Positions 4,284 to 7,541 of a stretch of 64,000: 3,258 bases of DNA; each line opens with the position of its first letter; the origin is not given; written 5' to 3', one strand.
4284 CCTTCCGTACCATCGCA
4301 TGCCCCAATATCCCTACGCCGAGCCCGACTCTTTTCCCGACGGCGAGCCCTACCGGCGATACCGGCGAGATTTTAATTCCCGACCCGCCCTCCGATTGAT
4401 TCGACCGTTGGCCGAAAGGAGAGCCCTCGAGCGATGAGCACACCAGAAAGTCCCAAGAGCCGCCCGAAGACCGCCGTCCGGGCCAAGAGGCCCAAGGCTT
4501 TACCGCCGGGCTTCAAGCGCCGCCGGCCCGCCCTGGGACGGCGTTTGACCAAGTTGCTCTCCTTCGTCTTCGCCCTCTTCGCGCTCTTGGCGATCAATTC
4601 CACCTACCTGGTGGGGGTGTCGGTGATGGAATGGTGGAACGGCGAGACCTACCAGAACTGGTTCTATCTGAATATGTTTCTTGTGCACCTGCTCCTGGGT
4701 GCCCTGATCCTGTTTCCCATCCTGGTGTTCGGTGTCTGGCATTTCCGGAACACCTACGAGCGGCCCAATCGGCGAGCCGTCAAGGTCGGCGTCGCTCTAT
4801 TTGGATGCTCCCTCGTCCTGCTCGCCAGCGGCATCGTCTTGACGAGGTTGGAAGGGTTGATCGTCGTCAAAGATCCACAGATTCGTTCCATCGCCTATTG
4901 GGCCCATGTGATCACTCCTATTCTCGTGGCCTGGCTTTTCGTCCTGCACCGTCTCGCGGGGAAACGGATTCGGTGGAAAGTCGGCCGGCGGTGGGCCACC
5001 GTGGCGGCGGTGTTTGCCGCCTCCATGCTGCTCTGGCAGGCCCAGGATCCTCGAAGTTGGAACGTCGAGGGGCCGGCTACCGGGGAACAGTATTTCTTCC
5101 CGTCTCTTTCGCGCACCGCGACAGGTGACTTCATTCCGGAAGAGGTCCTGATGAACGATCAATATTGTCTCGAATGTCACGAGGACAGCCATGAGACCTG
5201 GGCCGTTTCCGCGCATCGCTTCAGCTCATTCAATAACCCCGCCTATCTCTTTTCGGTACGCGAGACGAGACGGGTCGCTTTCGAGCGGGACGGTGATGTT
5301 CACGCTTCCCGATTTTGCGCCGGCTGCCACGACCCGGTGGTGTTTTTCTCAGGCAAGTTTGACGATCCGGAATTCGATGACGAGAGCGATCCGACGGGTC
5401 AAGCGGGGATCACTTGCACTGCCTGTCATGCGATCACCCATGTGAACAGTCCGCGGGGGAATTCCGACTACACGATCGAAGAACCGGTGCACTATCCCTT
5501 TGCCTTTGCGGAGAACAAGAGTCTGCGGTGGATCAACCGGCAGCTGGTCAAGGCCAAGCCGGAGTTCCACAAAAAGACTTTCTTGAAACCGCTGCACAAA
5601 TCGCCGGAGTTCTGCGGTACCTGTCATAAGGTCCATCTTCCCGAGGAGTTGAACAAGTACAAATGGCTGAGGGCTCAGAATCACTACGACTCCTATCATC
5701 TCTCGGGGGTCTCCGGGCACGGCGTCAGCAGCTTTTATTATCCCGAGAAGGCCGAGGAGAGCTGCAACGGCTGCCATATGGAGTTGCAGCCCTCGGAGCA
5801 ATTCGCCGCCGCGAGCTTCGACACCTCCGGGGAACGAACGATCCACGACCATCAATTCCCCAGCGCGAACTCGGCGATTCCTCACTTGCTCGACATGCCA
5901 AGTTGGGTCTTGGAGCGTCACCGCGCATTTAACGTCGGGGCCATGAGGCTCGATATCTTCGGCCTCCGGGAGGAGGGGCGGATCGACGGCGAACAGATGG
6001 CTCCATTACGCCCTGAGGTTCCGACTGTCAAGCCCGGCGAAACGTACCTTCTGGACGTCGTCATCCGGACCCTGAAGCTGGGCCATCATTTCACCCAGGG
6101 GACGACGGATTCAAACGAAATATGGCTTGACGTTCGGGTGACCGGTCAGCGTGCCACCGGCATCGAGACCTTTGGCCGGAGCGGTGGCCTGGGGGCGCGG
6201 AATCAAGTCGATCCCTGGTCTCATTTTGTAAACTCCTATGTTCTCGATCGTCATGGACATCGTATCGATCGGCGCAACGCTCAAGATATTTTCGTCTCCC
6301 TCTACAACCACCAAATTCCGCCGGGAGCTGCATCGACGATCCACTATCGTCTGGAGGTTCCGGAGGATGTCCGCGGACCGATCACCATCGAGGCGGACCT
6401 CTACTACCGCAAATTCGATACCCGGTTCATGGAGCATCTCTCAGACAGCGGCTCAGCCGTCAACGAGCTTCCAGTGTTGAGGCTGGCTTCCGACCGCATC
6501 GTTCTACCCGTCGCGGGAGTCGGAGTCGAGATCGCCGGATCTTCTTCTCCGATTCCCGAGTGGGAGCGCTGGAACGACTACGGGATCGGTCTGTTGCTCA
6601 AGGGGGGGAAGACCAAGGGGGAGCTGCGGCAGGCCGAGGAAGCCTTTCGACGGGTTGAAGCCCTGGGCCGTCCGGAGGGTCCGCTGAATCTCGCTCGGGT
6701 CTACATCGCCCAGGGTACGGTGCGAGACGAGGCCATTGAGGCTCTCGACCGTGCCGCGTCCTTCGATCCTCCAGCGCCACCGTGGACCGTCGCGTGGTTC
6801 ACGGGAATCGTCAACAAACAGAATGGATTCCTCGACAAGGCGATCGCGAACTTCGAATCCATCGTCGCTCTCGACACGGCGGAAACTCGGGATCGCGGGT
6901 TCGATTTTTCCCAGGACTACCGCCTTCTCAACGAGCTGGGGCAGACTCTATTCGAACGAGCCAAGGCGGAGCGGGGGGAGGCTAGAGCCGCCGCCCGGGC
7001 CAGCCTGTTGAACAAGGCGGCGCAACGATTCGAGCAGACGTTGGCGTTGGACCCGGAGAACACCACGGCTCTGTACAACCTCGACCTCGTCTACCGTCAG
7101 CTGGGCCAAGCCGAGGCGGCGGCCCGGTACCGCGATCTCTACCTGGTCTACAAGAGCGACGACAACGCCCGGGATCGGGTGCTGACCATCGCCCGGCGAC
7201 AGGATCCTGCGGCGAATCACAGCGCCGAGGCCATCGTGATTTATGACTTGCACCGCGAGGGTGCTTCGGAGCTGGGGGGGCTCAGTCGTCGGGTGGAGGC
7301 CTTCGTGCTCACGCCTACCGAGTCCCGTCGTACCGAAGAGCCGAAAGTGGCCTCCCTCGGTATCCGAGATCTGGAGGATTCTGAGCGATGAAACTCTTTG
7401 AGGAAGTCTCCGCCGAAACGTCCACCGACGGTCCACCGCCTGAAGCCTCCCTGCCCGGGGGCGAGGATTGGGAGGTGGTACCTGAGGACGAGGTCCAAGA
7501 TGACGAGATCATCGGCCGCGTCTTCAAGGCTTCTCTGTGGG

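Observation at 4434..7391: Unusual cytochrome architecture: 5-TM anchor + five CxxCH hemes + C-terminal TPR array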

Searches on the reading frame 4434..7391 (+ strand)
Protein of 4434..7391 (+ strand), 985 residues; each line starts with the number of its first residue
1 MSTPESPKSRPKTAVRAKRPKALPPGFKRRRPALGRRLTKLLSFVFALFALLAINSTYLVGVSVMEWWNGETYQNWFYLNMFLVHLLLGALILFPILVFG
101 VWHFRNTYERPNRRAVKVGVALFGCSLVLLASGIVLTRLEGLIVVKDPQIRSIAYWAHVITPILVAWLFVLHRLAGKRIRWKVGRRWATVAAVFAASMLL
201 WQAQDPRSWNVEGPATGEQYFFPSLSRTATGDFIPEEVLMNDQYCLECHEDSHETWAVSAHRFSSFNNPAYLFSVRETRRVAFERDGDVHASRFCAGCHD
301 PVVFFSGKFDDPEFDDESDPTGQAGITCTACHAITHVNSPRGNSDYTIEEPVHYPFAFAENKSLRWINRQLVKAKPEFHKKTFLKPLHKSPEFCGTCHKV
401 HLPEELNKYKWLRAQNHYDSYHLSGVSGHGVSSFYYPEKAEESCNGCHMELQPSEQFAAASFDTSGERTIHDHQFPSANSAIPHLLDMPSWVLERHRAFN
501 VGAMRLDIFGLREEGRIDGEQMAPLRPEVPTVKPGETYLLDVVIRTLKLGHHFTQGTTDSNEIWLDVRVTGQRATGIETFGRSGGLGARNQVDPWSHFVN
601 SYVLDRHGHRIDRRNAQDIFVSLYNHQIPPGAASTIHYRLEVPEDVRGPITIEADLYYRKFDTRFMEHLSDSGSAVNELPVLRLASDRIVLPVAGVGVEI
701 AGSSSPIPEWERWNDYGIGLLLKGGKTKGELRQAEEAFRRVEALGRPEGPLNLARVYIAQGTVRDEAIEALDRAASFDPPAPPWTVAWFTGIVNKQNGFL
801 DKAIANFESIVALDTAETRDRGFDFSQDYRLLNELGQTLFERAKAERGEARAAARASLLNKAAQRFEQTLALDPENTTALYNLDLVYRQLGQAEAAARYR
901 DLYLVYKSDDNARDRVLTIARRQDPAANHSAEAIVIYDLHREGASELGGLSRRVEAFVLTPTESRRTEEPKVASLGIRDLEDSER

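Call 4: search_protein_families(library=pfam, proteins=[window:4434-7391:+], max_evalue=0.01)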
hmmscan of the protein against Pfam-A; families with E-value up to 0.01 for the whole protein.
window:4434-7391:+ (985 aa): 8 families
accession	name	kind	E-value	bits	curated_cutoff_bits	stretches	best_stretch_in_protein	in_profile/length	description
PF13435.11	Cytochrome_C554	-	3.3e-06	28.4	20.8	1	245-332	2-83/84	Cytochrome c554 and c-prime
PF14559.12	TPR_19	-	0.00011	22.9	25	0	860-898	8-46/68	Tetratricopeptide repeat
PF13414.12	TPR_11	-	0.00025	21.1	26.8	0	859-891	10-42/42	TPR repeat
PF13432.12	TPR_16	-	0.00029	21.7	32.7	0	729-782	11-65/65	Tetratricopeptide repeat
PF16918.11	PknG_TPR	-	0.00061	19.1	27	1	737-812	84-156/340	Protein kinase G tetratricopeptide repeat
PF22113.1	Mtrc-MtrF_II-IV_dom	-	0.0051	16.8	30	0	326-485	29-164/176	Outer membrane cytochrome MtrC/MtrF-like, domains II/IV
PF12773.13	DZR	-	0.0064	17.1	27.3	0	291-338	11-37/45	Double zinc ribbon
PF14522.11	Cytochrome_C7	-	0.0083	16.4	24.8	0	241-332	12-66/67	Cytochrome c7 and related cytochrome c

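Call 5: search_protein_families(library=ncbifam, proteins=[window:4434-7391:+], max_evalue=0.01)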
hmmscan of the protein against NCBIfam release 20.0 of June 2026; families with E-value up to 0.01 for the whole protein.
window:4434-7391:+ (985 aa): 4 families
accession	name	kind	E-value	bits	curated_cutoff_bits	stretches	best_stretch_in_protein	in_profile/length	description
NF040959.1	MamA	equivalog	1e-05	25.1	200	0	729-819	85-174/204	magnetosome protein MamA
NF040886.1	cyt_C_like_Sec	equivalog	0.00014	20.6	250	0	243-451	46-253/423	multiheme c-type cytochrome (seleno)protein ExtKL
TIGR02521.1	type_IV_pilW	equivalog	0.0012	18.4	154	0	853-925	145-214/234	type IV pilus biogenesis/stability protein PilW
TIGR02917.1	PEP_TPR_lipo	equivalog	0.0023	15.9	312.2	0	849-905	471-764/899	XrtA/PEP-CTERM system TPR-repeat protein PrsT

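Call 6: find_homologous_proteins(query=window:4434-7388:+, max_evalue=0.00001)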
Query window:4434-7388:+ (985 aa): 6048 proteins with E <= 0.00001 among 8000 candidates; the best 120 are listed.
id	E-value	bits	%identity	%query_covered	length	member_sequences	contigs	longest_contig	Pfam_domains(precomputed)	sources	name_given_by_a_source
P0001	0.0e+0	2305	100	100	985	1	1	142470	PF13435.12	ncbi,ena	-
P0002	0.0e+0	1675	73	98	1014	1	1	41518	PF13435.12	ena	-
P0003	0.0e+0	1668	74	96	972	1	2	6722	PF14559.13,PF13435.12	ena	-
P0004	0.0e+0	1663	74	94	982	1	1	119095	PF13431.13,PF13435.12,PF14522.12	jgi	-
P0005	0.0e+0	1657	74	94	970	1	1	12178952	PF14559.13,PF13435.12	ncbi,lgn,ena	-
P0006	0.0e+0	1654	71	97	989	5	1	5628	PF14559.13,PF13435.12,PF13414.13,PF13432.13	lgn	-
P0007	0.0e+0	1638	72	96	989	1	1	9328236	PF14559.13,PF13435.12,PF13414.13,PF14522.12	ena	-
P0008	0.0e+0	1635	71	97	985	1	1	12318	PF13435.12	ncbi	-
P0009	0.0e+0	1634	71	96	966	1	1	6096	PF13435.12,PF13432.13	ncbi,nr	ncbi:MAG: hypothetical protein GY856_50820 [bacterium]|nr:hypothetical protein [bacterium]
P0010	0.0e+0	1627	71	97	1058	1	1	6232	PF13435.12,PF14522.12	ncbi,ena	-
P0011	0.0e+0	1621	71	96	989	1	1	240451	PF13435.12,PF13414.13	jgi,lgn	-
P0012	0.0e+0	1620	72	93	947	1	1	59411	PF14559.13,PF13435.12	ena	-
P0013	0.0e+0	1614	71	96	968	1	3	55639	PF13435.12,PF13414.13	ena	-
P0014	0.0e+0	1612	72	96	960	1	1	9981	PF14559.13,PF13435.12,PF13414.13,PF13432.13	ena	-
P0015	0.0e+0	1611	72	96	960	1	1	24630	PF14559.13,PF13431.13,PF13435.12,PF13432.13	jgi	jgi:tetratricopeptide (TPR) repeat protein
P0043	0.0e+0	1566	69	99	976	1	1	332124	PF13431.13,PF21033.5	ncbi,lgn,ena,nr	ncbi:MAG: hypothetical protein K0U98_19345 [Deltaproteobacteria bacterium]|nr:hypothetical protein [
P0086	0.0e+0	1535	67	99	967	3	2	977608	PF13435.12,PF13414.13,PF13432.13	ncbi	ncbi:MAG: multiheme c-type cytochrome [Vicinamibacteria bacterium]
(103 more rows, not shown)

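Call 11: find_encoding_contigs(protein=P0001, flank=10000, max_places=3)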
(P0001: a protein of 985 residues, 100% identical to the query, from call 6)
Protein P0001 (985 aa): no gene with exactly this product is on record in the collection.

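Call 12: find_encoding_contigs(protein=P0005, flank=10000, max_places=2)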
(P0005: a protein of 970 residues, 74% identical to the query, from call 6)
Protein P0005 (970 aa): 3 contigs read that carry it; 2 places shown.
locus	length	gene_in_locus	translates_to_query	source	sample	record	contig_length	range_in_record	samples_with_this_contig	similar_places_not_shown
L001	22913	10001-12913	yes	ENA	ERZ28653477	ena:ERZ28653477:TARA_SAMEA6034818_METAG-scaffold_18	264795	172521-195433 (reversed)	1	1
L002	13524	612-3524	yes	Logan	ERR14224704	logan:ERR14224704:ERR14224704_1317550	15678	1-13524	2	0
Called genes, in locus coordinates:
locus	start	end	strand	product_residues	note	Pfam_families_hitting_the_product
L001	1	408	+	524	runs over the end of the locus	PF00884:Sulfatase, PF01663:Phosphodiest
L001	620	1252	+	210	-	PF04542:Sigma70_r2 (weak), PF08281:Sigma70_r4_2, PF04545:Sigma70_r4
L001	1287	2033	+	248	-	-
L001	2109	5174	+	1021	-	PF07719:TPR_2 (faint), PF13374:TPR_10 (faint), PF00515:TPR_1 (faint), PF13181:TPR_8 (faint), PF13424:TPR_12, PF12770:CHAT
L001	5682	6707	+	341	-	PF02912:Phe_tRNA-synt_N, PF01409:tRNA-synt_2d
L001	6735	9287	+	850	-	PF01588:tRNA_bind (weak), PF03483:B3_4, PF03484:B5, PF17759:tRNA_synthFbeta, PF03147:FDX-ACB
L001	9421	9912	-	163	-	PF00578:AhpC-TSA, PF08534:Redoxin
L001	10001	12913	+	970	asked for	PF13435:Cytochrome_C554 (faint), PF14559:TPR_19 (faint)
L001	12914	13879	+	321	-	PF13646:HEAT_2 (weak)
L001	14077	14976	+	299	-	-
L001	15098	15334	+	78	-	-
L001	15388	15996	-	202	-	PF07638:Sigma70_ECF, PF08281:Sigma70_r4_2 (weak)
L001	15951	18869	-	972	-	PF00069:Pkinase, PF07714:PK_Tyr_Ser-Thr, PF13424:TPR_12, PF13374:TPR_10, PF13424:TPR_12, PF17874:TPR_MalT, PF24885:TPR_NPHP3, PF13424:TPR_12, +17 more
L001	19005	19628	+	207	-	-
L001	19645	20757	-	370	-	PF04307:YdjM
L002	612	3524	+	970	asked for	PF13435:Cytochrome_C554 (faint), PF14559:TPR_19 (faint)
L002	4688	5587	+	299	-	-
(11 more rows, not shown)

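Call 13: find_encoding_contigs(protein=P0086, flank=10000, max_places=2)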
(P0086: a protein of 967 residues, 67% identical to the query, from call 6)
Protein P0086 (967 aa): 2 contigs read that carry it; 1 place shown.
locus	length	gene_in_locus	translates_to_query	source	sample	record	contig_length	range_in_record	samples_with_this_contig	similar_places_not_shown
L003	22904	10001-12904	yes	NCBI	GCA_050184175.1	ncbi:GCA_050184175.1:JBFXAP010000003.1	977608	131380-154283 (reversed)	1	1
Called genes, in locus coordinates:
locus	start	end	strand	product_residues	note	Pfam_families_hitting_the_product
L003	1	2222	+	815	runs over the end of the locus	PF01839:FG-GAP (faint), PF13517:FG-GAP_3, PF07593:UnbV_ASPIC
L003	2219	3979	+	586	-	PF01839:FG-GAP (faint), PF13517:FG-GAP_3, PF07593:UnbV_ASPIC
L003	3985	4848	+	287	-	PF13371:TPR_9 (faint), PF13424:TPR_12 (faint), PF00515:TPR_1 (faint), PF07719:TPR_2 (faint), PF13428:TPR_14 (weak)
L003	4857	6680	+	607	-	PF01839:FG-GAP (faint), PF13517:FG-GAP_3, PF07593:UnbV_ASPIC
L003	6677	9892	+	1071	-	PF13428:TPR_14 (faint), PF23914:TPR_CcmH_CycH (faint), PF24575:TPR_Slam (faint), PF00515:TPR_1 (faint), PF07719:TPR_2 (faint), PF13432:TPR_16, PF13414:TPR_11 (weak), PF13517:FG-GAP_3, +6 more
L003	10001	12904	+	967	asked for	PF13435:Cytochrome_C554 (weak), PF13432:TPR_16 (faint), PF13414:TPR_11 (faint)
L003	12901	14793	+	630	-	PF01839:FG-GAP (faint), PF13517:FG-GAP_3, PF07593:UnbV_ASPIC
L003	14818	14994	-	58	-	PF06348:DUF1059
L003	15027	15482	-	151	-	PF08327:AHSA1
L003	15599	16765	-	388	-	PF00999:Na_H_Exchanger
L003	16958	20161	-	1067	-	PF13620:CarboxypepD_reg, PF13715:CarbopepD_reg_2, PF25183:OMP_b-brl_4, PF00593:TonB_dep_Rec_b-barrel (weak)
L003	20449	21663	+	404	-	PF00480:ROK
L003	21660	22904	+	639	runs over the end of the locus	-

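Call 14: find_encoding_contigs(protein=P0043, flank=10000, max_places=2)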
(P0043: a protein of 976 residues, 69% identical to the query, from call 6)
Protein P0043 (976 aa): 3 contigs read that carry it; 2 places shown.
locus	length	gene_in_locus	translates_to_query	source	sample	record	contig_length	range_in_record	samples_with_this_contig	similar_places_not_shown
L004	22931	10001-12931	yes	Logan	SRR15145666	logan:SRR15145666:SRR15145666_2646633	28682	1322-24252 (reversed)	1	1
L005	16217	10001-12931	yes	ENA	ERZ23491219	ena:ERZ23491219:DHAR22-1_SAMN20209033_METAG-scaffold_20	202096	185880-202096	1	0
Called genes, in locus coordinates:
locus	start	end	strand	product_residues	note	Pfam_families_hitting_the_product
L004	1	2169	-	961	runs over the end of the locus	PF12770:CHAT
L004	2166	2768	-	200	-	-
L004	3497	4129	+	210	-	PF01227:GTP_cyclohydroI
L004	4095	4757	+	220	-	PF20094:GWxTD_dom (weak)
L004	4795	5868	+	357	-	PF00108:Thiolase_N (weak), PF08545:ACP_syn_III, PF08541:ACP_syn_III_C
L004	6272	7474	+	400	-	PF11949:DUF3466 (faint)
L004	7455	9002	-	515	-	PF13088:BNR_2, PF15892:BNR_4 (faint)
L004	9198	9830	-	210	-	PF01081:Aldolase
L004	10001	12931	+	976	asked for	PF21033:RMD1-3 (faint), PF13431:TPR_17 (faint)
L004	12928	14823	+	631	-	PF01839:FG-GAP (faint), PF13517:FG-GAP_3, PF07593:UnbV_ASPIC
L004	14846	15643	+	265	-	PF02698:DUF218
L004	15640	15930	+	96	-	PF01329:Pterin_4a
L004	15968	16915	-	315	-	PF00351:Biopterin_H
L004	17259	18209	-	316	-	PF13688:Reprolysin_5 (weak), PF13582:Reprolysin_3 (weak), PF05572:Peptidase_M43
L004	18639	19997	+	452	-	PF02812:ELFV_dehydrog_N, PF00208:ELFV_dehydrog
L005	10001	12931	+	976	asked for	PF21033:RMD1-3 (faint), PF13431:TPR_17 (faint)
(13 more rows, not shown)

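Call 19: search_solved_structures(query=window:4434-7388:+, max_evalue=1)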
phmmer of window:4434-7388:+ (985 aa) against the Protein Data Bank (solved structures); distinct sequences matched with E-value up to 1: 32.
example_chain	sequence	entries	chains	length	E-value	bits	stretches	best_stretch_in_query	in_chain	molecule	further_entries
9qhb_A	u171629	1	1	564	3.3e-09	38.6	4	743-899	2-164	Engineered tetratricopeptide repeat protein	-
7obi_A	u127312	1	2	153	2.4e-07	32.4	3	860-905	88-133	CTPR-rv4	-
8bu0_A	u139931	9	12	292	2.4e-07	32.4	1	743-900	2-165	Consensus tetratricopeptide repeat protein | Crystal structure of an 8-repeat consensus TPR superhelix with Zinc. | Monomer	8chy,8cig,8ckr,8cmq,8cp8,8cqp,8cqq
8ch0_A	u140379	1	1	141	0.00029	22.2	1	743-816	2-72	Consensus tetratricopeptide repeat protein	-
9qhc_A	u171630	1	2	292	0.00029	22.2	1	750-900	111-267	Engineered tetratricopeptide repeat protein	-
2fo7_A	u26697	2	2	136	0.0022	19.3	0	752-814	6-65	SYNTHETIC CONSENSUS TPR PROTEIN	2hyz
1na0_A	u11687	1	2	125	0.01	17.1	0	861-904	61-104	designed protein CTPR3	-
5ze8_A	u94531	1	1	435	0.013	16.8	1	241-339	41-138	cytochrome c552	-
6vfj_B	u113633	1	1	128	0.018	16.3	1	858-924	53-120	I53_dn5B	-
8cus_A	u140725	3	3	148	0.021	16.1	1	858-954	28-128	I432-1(NaCl) Chain A | I432-1(Imd) Chain A | I432-1-X3 Chain A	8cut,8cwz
8far_A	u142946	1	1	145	0.023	15.9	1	858-954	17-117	I432-1-CC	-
3kd7_A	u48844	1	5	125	0.03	15.6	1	855-902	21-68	CTPR390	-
5fzr_A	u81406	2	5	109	0.038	15.2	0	855-900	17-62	DESIGNED TPR PROTEIN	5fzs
5fzq_A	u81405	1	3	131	0.044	15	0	867-901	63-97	DESIGNED TPR PROTEIN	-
5hrz_A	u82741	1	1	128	0.062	14.5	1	850-907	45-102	TPR domain protein 1na0C3_3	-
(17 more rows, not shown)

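Call 25: find_related_loci(query=A2, collection=genome_contigs, flank=10000)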
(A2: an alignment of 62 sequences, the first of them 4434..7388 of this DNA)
Query A2 (985 aa) in genome_contigs; peptide patterns used: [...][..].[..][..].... (x = any residue, [..] = any of these).
599 stretches matched a pattern (row limit reached: there are more); 592 encode a relative of the query (tblastn E <= 1e-3); the best 80 are kept; 80 distinct loci.
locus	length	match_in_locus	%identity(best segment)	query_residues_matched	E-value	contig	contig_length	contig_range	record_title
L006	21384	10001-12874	69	6-970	0e+0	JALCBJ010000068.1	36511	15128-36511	MAG: Thermoanaerobaculia bacterium isolate IB1_shallow_metabat_bins_2.tsv.009 NODE_234_length_36511_cov_19.215218, whole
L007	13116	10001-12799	68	28-963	0e+0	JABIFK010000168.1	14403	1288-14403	MAG: Candidatus Latescibacterota bacterium isolate SI053_bin19 k141_450376, whole genome shotgun sequence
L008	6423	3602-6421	70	7-946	0e+0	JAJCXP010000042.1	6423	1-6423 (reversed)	MAG: Acidobacteriota bacterium isolate OFTM233 OFTM233_41, whole genome shotgun sequence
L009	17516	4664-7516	66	16-973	0e+0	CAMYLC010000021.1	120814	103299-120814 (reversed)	MAG: Thermoanaerobaculia bacterium isolate FCS_M_Acidobacteriota_05 genome assembly, contig: scaffold_127, whole genome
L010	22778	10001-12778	68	16-944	0e+0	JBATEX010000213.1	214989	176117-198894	MAG: Thermoanaerobaculia bacterium isolate MFD10345_ilm_asm_bin8 k127_31948, whole genome shotgun sequence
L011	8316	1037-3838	67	1-947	0e+0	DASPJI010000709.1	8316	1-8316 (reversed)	MAG TPA_asm: Thermoanaerobaculia bacterium isolate SMAG_U12005 k141_392326, whole genome shotgun sequence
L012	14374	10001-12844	65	5-947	0e+0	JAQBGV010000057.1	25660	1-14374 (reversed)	MAG: Planctomycetota bacterium isolate MAG_451_bin-10 451_bin-10_ctg-057, whole genome shotgun sequence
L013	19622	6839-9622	64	7-946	0e+0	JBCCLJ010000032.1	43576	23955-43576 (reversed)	MAG: Acidobacteriota bacterium isolate P01_C01_bin.24 k141_1320172_length_43576_cov_30.6514, whole genome shotgun sequen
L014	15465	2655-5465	65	5-959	0e+0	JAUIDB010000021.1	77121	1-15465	MAG: Thermoanaerobaculia bacterium isolate 7_bin.54 NODE_579_length_77121_cov_1.431358, whole genome shotgun sequence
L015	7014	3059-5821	64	26-949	0e+0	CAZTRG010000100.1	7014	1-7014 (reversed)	MAG TPA_asm: uncultured Planctomycetia bacterium isolate SRP092796_co2_597 genome assembly, contig: k141_7270340, whole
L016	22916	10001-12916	59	12-983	0e+0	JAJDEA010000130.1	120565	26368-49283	MAG: Phycisphaerae bacterium isolate OFTM303 OFTM303_129, whole genome shotgun sequence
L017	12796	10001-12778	67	24-951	0e+0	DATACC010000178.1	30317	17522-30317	MAG TPA_asm: Thermoanaerobaculia bacterium isolate SMAG_U6714 k141_1157414, whole genome shotgun sequence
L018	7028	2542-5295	63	25-944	0e+0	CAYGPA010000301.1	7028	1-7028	MAG TPA_asm: uncultured Planctomycetaceae bacterium isolate ERP116193_co2_33 genome assembly, contig: NODE_25303_length_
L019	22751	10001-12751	70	31-948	0e+0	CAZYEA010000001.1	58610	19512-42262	MAG TPA_asm: uncultured Acidobacteriota bacterium isolate SRP342105_co1_264 genome assembly, contig: NODE_658_length_586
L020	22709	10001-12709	61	32-939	0e+0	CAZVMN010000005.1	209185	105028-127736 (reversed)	MAG TPA_asm: uncultured Oceanococcus sp. isolate binchicken_co237_92 genome assembly, contig: NODE_55_length_209185_cov_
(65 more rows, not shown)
